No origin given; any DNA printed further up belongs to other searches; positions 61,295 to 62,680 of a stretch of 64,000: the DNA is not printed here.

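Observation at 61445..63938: Candidate defence island: HEPN/Abi_C-like protein, small ORF, coiled-coil + 2-TM hairpin protein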

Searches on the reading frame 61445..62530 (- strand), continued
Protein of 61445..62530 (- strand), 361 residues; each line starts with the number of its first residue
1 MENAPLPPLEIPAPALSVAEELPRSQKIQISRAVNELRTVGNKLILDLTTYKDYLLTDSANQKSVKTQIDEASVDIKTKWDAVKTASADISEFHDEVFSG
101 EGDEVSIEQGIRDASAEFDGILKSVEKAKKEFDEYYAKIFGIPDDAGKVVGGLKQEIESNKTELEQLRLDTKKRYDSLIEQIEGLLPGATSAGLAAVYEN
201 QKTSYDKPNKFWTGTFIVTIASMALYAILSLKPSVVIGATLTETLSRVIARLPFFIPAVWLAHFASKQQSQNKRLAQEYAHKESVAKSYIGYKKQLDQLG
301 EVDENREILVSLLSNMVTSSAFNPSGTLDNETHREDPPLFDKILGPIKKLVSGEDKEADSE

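Call 31: search_protein_families(library=pfam, proteins=[L018:2927-5353:+, L044:5879-7393:+, L041:9043-12201:+, L016:3419-5167:+, L017:4732-5667:-, L077:1744-3480:-, L044:8927-10114:+, L064:3124-3420:+, L071:5517-5912:+, L072:1361-3895:+], max_evalue=0.001)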
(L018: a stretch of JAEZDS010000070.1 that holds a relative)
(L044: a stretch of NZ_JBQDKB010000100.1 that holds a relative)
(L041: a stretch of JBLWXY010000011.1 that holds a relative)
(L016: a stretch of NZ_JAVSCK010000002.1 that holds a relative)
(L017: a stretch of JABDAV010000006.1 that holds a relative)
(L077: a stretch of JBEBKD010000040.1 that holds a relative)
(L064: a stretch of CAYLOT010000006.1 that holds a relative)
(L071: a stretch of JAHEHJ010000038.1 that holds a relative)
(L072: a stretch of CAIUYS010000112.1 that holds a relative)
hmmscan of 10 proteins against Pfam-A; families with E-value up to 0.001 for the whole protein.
L018:2927-5353:+ (808 aa): 3 families
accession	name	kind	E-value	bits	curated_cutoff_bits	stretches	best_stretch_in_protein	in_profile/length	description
PF02384.22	N6_Mtase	-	1.4e-60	205.6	20.4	1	177-489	6-279/311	N-6 DNA Methylase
PF12161.14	HsdM_N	-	8.3e-23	81.9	24.5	1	10-149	2-135/135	HsdM N-terminal domain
PF01170.24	UPF0020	-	0.00017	21.8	22.3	1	226-321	31-140/197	RMKL-like, methyltransferase domain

L044:5879-7393:+ (504 aa): 1 family
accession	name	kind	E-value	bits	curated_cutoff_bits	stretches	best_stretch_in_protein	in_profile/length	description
PF01420.25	Methylase_S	-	3.9e-26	92.7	22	2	298-438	1-130/168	Type I restriction modification DNA specificity domain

L041:9043-12201:+ (1052 aa): 6 families
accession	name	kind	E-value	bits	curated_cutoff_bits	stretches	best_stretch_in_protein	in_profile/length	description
PF11867.13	T1RH-like_C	-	2.9e-121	405.3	26.8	1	720-1047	2-327/329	Type I restriction enzyme HindI endonuclease subunit-like, C-terminal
PF18766.7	SWI2_SNF2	-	3.9e-77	259.3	26.7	1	266-529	1-219/221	SWI2/SNF2 ATPase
PF04313.20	HSDR_N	-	1.4e-48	165.9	25.1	1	1-208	2-198/198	Type I restriction enzyme R protein N terminus (HSDR_N)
PF22679.2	T1R_D3-like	-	4.5e-22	79.6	27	1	632-702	84-156/158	Type I restriction enzyme subunit R domain 3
PF04851.21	ResIII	-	5.2e-16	59.4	22.5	1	305-466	21-163/164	Type III restriction enzyme, res subunit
PF00270.35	DEAD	-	0.00091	19.4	26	0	316-466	23-161/167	DEAD/DEAH box helicase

L016:3419-5167:+ (582 aa): 6 families
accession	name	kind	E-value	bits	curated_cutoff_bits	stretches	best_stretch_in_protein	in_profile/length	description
PF00144.29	Beta-lactamase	-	2.1e-64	218.2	27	1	40-346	12-312/329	Beta-lactamase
PF11954.13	DUF3471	-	5e-10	40.1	29.3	1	494-569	6-89/103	Domain of unknown function (DUF3471)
PF07719.23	TPR_2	-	1.6e-05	25.1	27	0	441-472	3-34/34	Tetratricopeptide repeat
PF13181.12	TPR_8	-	6.7e-05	23.2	25.7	1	441-472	3-34/34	Tetratricopeptide repeat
PF00515.34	TPR_1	-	8.4e-05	22.7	27.8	1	447-472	9-34/34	Tetratricopeptide repeat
PF13414.12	TPR_11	-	0.00015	21.8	26.8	1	448-472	3-27/42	TPR repeat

L017:4732-5667:- (311 aa): 2 families
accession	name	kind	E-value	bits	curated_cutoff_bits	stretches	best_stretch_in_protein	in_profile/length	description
PF00589.27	Phage_integrase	-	2.6e-30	105.9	27.1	1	121-291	1-167/172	Phage integrase family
PF13102.12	Phage_int_SAM_5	-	1.8e-05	25.5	22.3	1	16-108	11-94/98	Phage integrase SAM-like domain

L077:1744-3480:- (578 aa): 5 families
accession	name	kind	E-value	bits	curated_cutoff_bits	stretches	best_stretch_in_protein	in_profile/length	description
PF13365.12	Trypsin_2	-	1.1e-33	117.4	27.6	1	211-346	1-144/144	Trypsin-like peptidase domain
PF00089.32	Trypsin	-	1.2e-17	65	20.6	1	212-370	28-214/220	Trypsin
PF00595.29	PDZ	-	2.2e-15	57.2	23.2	1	387-466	9-80/81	PDZ domain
PF13180.12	PDZ_2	-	4.5e-14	52.9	27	1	388-477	1-78/80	PDZ domain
PF17820.7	PDZ_6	-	6.5e-13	48.7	27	1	414-468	1-54/54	PDZ domain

L044:8927-10114:+ (395 aa): 2 families
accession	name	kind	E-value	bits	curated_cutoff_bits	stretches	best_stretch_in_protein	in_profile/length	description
PF14088.11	DUF4268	-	7.5e-35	120.4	27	1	237-370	1-137/140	Domain of unknown function (DUF4268)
PF14281.12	PDDEXK_4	-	0.00042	20.8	22.3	0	52-132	66-142/183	PD-(D/E)XK nuclease superfamily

L064:3124-3420:+ (98 aa): 0 families

L071:5517-5912:+ (131 aa): 0 families

L072:1361-3895:+ (844 aa): 5 families
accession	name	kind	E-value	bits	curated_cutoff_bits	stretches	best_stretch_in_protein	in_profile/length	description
PF04851.21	ResIII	-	9.6e-40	136.6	22.5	1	189-341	4-163/164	Type III restriction enzyme, res subunit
PF18766.7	SWI2_SNF2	-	3e-14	53.7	26.7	1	193-342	2-157/221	SWI2/SNF2 ATPase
PF00270.35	DEAD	-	5.4e-12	46.2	26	1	190-342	1-162/167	DEAD/DEAH box helicase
PF13588.12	HSDR_N_2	-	1.8e-07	31.7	25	1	56-121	34-100/110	Type I restriction enzyme R protein N terminus (HSDR_N)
PF04313.20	HSDR_N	-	7.3e-05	23.1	25.1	1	55-120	122-195/198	Type I restriction enzyme R protein N terminus (HSDR_N)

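Call 35: search_protein_families(library=pfam, alignment_id=A2, max_evalue=0.00001)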
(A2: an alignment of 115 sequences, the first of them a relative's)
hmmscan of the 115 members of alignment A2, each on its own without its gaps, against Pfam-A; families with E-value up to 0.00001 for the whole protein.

A. member 1, L004:7521-7799:+ (93 aa): 0 families

B. families by the number of members that match (of 115 scanned): 78 families (the first 25 are shown)
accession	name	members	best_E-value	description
PF18962.6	Por_Secre_tail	4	2.5e-15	Secretion system C-terminal sorting domain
PF13651.11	EcoRI_methylase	1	2.1e-143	Adenine-specific methyltransferase EcoRI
PF02867.20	Ribonuc_red_lgC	1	1.6e-139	Ribonucleotide reductase, barrel domain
PF02350.25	Epimerase_2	1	1e-122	UDP-N-acetylglucosamine 2-epimerase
PF20473.4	MmeI_Mtase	1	3.6e-108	MmeI, DNA-methyltransferase domain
PF20466.3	MmeI_TRD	1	2e-77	MmeI, target recognition domain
PF02567.21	PhzC-PhzF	1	6.2e-55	Phenazine biosynthesis-like protein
PF13517.12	FG-GAP_3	1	3.8e-42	FG-GAP-like repeat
PF04002.20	RadC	1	1.1e-40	RadC-like JAB domain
PF13635.12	DUF4143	1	2.5e-39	Domain of unknown function (DUF4143)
PF09345.15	SiaC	1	6.1e-38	SiaC family regulatory phosphoprotein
PF18165.6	pP_pnuc_1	1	2.5e-37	Predicted pPIWI-associating nuclease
PF14088.11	DUF4268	1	4.3e-37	Domain of unknown function (DUF4268)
PF00589.27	Phage_integrase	1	3e-35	Phage integrase family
PF14337.13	Abi_alpha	1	1.1e-33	Abortive infection alpha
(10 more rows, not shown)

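Call 36: search_protein_families(library=padloc, alignment_id=A2, max_evalue=0.00001)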
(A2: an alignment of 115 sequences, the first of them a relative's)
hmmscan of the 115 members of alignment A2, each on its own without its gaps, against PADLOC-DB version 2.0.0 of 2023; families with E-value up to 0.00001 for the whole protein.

A. member 1, L004:7521-7799:+ (93 aa): 0 families

B. families by the number of members that match (of 115 scanned): 142 families (the first 25 are shown)
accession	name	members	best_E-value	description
PDLC01773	Cas4c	2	3.4e-80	-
PDLC03598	REase_MTase_IIG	1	0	Type IIG restriction enzyme-methyltransferase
PDLC04786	PDC-S01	1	2.8e-187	-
PDLC04913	PDC-S11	1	5.2e-168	-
PDLC03634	MTase_III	1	1e-147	Type III methyltransferase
PDLC03297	MTase_II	1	3.1e-124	Type II methyltransferase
PDLC04788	PDC-S01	1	5.7e-123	-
PDLC03963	SoFic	1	1.1e-116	-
PDLC04792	PDC-S01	1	2.4e-105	-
PDLC03641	MTase_III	1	3.2e-102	Type III methyltransferase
PDLC03627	REase_MTase_IIG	1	3.1e-79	Type IIG restriction enzyme-methyltransferase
PDLC03637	MTase_III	1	1.8e-76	Type III methyltransferase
PDLC05024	PDC-S47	1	4.2e-71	-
PDLC03644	MTase_III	1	2.6e-70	Type III methyltransferase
PDLC04910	PDC-S11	1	2.1e-69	-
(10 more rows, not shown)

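Call 49: search_protein_families(library=phrogs, proteins=[window:61445-62530:-], max_evalue=0.01)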
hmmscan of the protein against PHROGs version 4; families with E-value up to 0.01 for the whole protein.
window:61445-62530:- (361 aa): 3 families
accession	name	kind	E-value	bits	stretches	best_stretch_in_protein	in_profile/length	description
phrog_34659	-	unknown function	3.1e-09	37.3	1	34-316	93-364/433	-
phrog_30912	-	unknown function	2.1e-05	24.5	1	154-299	211-358/426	-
phrog_19577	-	head and packaging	0.0088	16.2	0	45-227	44-202/378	minor head protein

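Call 64: search_dna_similar(query=window:61445-62530:-, collection=plasmids, mode=protein, max_rows=25)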
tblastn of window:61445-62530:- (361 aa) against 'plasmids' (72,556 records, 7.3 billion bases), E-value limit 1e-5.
Records with a match: 14; places in all: 14; records where one place covers at least 80% of the query: 0.
Best place of each record, by identity: <60% 14.
By first word of the organism name: Leptospira 5; Campylobacter 4; Vibrio 2; Klebsiella 1; Agrobacterium 1; Paraburkholderia 1.
By predicted mobility (MOB-suite, as given by PLSDB): conjugative 7; non-mobilizable 7.
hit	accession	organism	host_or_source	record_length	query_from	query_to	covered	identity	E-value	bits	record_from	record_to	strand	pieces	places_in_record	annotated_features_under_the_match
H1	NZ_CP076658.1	Campylobacter novaezeelandiae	Cell culture,river water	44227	126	343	60%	31.0%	1e-14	83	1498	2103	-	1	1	hypothetical protein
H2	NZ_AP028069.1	Vibrio sp. FE10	Apostichopus japonicus,fertilized egg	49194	109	343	65%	27.8%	6e-16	87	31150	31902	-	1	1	hypothetical protein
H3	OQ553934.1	Campylobacter jejuni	Homo sapiens,human,feces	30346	129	346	60%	29.3%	9e-15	83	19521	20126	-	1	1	hypothetical protein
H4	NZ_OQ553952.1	Campylobacter coli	Homo sapiens,human,blood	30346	129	346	60%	29.3%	9e-15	83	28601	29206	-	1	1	hypothetical protein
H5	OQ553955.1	Campylobacter jejuni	Homo sapiens,human,feces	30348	129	346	60%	29.3%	9e-15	83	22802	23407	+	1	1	hypothetical protein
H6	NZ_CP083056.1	Klebsiella pneumoniae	Homo sapiens,rectal swab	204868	119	355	66%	24.8%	7e-6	56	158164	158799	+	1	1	hypothetical protein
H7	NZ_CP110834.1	Agrobacterium sp. 13-2099-1-2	quaking aspen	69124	153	333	50%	28.6%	4e-7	59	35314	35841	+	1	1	hypothetical protein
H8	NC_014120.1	Paraburkholderia atlantica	-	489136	113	333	61%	23.2%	4e-8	63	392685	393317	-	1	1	hypothetical protein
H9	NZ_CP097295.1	Vibrio sp. J383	Atlantic salmon,Tissue sample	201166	169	329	45%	27.5%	6e-6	56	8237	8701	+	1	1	hypothetical protein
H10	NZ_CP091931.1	Leptospira noguchii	Bos taurus,Cell culture,urine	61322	160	329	47%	25.9%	1e-10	71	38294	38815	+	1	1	hypothetical protein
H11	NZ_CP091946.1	Leptospira noguchii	Bos taurus,Cell culture,urine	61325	160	329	47%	25.9%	1e-10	71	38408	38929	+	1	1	hypothetical protein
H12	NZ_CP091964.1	Leptospira noguchii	Homo sapiens,Cell culture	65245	160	329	47%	25.9%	1e-10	71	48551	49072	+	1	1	hypothetical protein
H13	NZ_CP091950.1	Leptospira noguchii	Bos taurus,Cell culture,urine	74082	160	329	47%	25.9%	1e-10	71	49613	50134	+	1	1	hypothetical protein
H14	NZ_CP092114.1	Leptospira noguchii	Bos taurus,Cell culture,urine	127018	160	329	47%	25.9%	1e-10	71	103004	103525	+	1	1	hypothetical protein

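Call 65: search_dna_similar(query=window:61445-62530:-, collection=phages, mode=protein, max_rows=25)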
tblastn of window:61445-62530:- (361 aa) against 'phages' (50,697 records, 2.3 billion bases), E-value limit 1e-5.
Records with a match: 1; places in all: 1; records where one place covers at least 80% of the query: 0.
Best place of each record, by identity: <60% 1.
By first word of the organism name: Providencia 1.
By host as written in the record: Providencia stuartii 1.
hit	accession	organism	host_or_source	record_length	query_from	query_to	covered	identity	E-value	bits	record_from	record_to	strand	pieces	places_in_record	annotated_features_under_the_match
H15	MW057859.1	Providencia phage PSTCR8lys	Providencia stuartii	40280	123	346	62%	22.8%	6e-8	61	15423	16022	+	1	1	hypothetical protein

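Call 66: get_annotated_region(hit=H15, flank=4000)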
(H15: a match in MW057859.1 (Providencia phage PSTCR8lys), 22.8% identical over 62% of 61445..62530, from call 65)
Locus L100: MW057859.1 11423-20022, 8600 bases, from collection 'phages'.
description: Providencia phage PSTCR8lys, complete genome.
organism: Providencia phage PSTCR8lys (NCBI taxid 2783551)
taxonomy: Viruses; Duplodnaviria; Heunggongvirae; Uroviricota; Caudoviricetes
host: Providencia stuartii; source: sewage sample; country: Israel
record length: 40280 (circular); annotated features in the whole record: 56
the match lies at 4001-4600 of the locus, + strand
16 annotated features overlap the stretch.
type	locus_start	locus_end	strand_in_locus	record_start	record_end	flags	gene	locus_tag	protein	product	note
CDS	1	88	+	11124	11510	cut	-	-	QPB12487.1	hypothetical protein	-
CDS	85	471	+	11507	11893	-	-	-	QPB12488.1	hypothetical protein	-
CDS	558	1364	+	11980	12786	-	-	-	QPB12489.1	hypothetical protein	-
CDS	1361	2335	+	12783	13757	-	-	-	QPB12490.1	hypothetical protein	-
CDS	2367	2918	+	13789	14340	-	-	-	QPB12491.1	hypothetical protein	-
CDS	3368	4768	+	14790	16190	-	-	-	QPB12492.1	hypothetical protein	-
CDS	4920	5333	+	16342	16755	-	-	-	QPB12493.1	hypothetical protein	-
CDS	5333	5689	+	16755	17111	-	-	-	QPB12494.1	hypothetical protein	-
CDS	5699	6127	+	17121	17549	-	-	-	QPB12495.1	structural protein P5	-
CDS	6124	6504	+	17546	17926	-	-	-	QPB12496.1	hypothetical protein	-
CDS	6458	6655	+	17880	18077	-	-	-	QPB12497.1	hypothetical protein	-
CDS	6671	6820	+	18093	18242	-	-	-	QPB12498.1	hypothetical protein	-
CDS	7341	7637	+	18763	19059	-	-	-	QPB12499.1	hypothetical protein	-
CDS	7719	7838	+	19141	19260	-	-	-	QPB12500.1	hypothetical protein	-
CDS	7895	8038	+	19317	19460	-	-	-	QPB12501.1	hypothetical protein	-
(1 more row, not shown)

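Call 67: get_annotated_region(hit=H3, flank=4000)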
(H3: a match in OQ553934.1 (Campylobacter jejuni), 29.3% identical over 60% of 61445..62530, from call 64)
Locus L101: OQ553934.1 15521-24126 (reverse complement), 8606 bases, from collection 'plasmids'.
description: Campylobacter jejuni strain 50_1_20 plasmid p50_1_20, complete sequence
organism: Campylobacter jejuni (NCBI taxid 197)
taxonomy: Bacteria; Campylobacterota; Epsilonproteobacteria; Campylobacterales; Campylobacteraceae; Campylobacter; Campylobacter jejuni
host: -; source: Homo sapiens,human,feces; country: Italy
typing (MOB-suite, as given by PLSDB): conjugative; relaxase MOBP; mating-pair formation MPF_T
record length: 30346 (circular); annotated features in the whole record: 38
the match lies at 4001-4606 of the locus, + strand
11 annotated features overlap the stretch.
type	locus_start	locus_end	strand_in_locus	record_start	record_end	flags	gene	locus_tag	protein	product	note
CDS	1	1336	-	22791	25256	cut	-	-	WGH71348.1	Secretion/conjugal transfer ATPase VirB3/4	-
CDS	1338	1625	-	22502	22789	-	-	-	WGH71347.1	Conjugal transfer protein TrbD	-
CDS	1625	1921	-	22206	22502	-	-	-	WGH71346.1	Conjugal transfer protein TrbC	-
CDS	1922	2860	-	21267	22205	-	-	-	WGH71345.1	P-type conjugative transfer ATPase TrbB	-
CDS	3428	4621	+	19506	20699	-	-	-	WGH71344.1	hypothetical protein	-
CDS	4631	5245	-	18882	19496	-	-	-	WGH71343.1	hypothetical protein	-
CDS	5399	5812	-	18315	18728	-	-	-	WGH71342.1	DNA-binding protein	-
CDS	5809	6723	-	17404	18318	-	-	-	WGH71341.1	RepL domain-containing protein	-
CDS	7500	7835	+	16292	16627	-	-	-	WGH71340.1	DUF2326 domain-containing protein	-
CDS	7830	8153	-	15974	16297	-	-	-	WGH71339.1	Plasmid replication protein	-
CDS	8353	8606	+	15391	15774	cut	-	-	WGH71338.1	DNA transfer protein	-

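Call 68: get_annotated_region(hit=H6, flank=5000)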
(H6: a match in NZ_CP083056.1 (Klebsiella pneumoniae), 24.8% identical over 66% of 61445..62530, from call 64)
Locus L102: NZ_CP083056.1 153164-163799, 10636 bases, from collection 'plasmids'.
description: Klebsiella pneumoniae strain 1613258639 plasmid p1-1613258639
organism: Klebsiella pneumoniae (NCBI taxid 573)
taxonomy: Bacteria; Pseudomonadota; Gammaproteobacteria; Enterobacterales; Enterobacteriaceae; Klebsiella; Klebsiella pneumoniae
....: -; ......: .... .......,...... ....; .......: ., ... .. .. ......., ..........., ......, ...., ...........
typing (MOB-suite, as given by PLSDB): conjugative; replicon IncFIB,IncFII,rep_cluster_1,rep_cluster_2183; relaxase MOBF,MOBF; mating-pair formation MPF_F
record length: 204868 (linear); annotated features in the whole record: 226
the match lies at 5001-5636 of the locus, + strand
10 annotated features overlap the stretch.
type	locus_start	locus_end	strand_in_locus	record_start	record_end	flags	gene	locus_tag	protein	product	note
CDS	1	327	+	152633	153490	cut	-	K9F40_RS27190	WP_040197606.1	DNA adenine methylase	-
CDS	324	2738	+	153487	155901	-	-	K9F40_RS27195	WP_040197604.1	replication endonuclease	GO:0006260 - DNA replication [Evidence IEA]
CDS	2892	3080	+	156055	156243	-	-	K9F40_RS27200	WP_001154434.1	hypothetical protein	-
CDS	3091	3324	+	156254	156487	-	-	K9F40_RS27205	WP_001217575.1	DinI-like family protein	-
CDS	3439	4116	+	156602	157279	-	-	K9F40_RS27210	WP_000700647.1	hypothetical protein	-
CDS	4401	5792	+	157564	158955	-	-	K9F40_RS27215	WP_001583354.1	hypothetical protein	-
CDS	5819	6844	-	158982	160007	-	-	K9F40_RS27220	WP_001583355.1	phage portal protein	-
CDS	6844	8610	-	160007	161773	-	-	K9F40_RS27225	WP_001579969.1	terminase ATPase subunit family protein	-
CDS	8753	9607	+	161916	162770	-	-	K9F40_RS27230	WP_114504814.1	GPO family capsid scaffolding protein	-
CDS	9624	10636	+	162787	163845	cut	-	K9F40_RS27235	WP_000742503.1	phage major capsid protein, P2 family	GO:0019069 - viral capsid assembly [Evidence IEA]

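Call 69: search_protein_families(library=padloc, proteins=[L102:4401-5789:+, L100:3368-4765:+, L101:3428-4618:+, L029:7491-8876:+, L075:7434-8879:+, L083:7557-8975:+, L014:3305-4795:+], max_evalue=0.1)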
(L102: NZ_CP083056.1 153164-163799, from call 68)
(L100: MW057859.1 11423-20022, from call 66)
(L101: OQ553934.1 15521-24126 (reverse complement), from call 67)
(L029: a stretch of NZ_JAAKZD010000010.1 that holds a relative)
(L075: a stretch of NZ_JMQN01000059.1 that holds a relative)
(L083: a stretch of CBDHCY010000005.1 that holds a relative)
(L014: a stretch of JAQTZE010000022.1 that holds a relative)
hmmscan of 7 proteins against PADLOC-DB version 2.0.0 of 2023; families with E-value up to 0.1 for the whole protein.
L102:4401-5789:+ (463 aa): 2 families
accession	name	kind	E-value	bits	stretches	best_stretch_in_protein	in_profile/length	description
PDLC00519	JetC1|JetC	-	0.00058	16.2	1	67-274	644-840/1097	DUF3584 domain; MukB-like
PDLC00006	DruC1|DruC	-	0.094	9.2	0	152-234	170-256/626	Unknown function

L100:3368-4765:+ (466 aa): 4 families
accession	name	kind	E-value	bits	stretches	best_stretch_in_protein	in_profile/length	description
PDLC00637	ZorA2|ZorA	-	0.00087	16.2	1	138-262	261-384/420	MotA/ExbB/TolQ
PDLC03864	LmuB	-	0.0015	15.1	1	140-220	271-351/657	-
PDLC03861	LmuB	-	0.011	11.7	1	142-248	586-691/1213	-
PDLC03841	LeoBC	-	0.095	9.8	1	138-450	313-555/601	-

L101:3428-4618:+ (397 aa): 1 family
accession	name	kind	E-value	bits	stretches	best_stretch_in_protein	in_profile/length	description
PDLC00647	ZorA3|ZorA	-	0.016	11.7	1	39-372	298-543/780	MotA/ExbB/TolQ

L029:7491-8876:+ (462 aa): 1 family
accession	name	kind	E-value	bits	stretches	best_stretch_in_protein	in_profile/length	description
PDLC04409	PDC-M09B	-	0.0063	13.1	1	238-320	384-468/480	-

L075:7434-8879:+ (482 aa): 1 family
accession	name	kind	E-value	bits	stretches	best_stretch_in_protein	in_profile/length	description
PDLC00582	JetC3|JetC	-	0.057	9.1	1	123-252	781-903/1472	DUF3584 domain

L083:7557-8975:+ (473 aa): 2 families
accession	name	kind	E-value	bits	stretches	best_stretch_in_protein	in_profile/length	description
PDLC00648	ZorA3|ZorA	-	0.003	14.3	1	116-297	262-510/692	MotA/ExbB/TolQ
PDLC00647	ZorA3|ZorA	-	0.018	11.5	1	112-289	264-424/780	MotA/ExbB/TolQ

L014:3305-4795:+ (497 aa): 4 families
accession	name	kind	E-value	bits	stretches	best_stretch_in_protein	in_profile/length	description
PDLC03865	LmuB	-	8.6e-05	18.9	1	68-309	213-431/1007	-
PDLC00519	JetC1|JetC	-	0.00011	18.6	1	119-315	217-408/1097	DUF3584 domain; MukB-like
PDLC03859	LmuB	-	0.028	11.6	0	67-340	209-505/611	-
PDLC00536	JetA2|JetA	-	0.048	10.1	0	415-478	415-476/518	DUF2397 domain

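Call 77: search_solved_structures(query=A1, max_evalue=1)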
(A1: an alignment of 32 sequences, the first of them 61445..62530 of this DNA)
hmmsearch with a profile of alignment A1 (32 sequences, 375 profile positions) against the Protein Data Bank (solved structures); distinct sequences matched with E-value up to 1: 194 (the best 60 are shown).
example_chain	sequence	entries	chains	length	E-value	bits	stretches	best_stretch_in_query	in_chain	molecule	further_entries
8qad_A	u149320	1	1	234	7.8e-05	25.2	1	52-185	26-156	sc-apCC-6-LLIA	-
6w08_A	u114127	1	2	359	0.00018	24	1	14-147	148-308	Motility Associated Killing Factor E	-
6tao_A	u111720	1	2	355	0.00023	23.6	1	14-147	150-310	Non-hemolytic enterotoxin lytic component L1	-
2ch7_B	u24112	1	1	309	0.00045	22.7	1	34-177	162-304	METHYL-ACCEPTING CHEMOTAXIS PROTEIN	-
2ch7_A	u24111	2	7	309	0.00055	22.4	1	34-177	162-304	METHYL-ACCEPTING CHEMOTAXIS PROTEIN | Methyl-accepting chemotaxis protein 2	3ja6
3ja6_H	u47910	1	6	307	0.00057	22.4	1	36-176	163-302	Methyl-accepting chemotaxis protein 2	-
9r1o_A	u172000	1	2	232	0.0011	21.5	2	53-187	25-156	sc-apCC-6-DPH-NR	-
4lin_A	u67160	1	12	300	0.003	20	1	37-158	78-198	Tail needle protein gp26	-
4zry_B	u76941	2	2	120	0.0038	19.7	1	27-114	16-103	Keratin, type II cytoskeletal 1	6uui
2xzr_A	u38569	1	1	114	0.0042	19.5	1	55-153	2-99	IMMUNOGLOBULIN-BINDING PROTEIN EIBD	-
8qox_B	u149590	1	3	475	0.0055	19.1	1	54-153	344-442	Conserved membrane protein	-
2wpq_A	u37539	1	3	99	0.0058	19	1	55-151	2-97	TRIMERIC AUTOTRANSPORTER ADHESIN FRAGMENT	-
2i1j_A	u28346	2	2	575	0.0099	18.3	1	11-167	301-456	Moesin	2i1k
2poh_A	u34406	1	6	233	0.013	17.9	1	28-130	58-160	Head completion protein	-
3c9i_A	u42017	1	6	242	0.014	17.8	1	28-130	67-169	Tail needle protein gp26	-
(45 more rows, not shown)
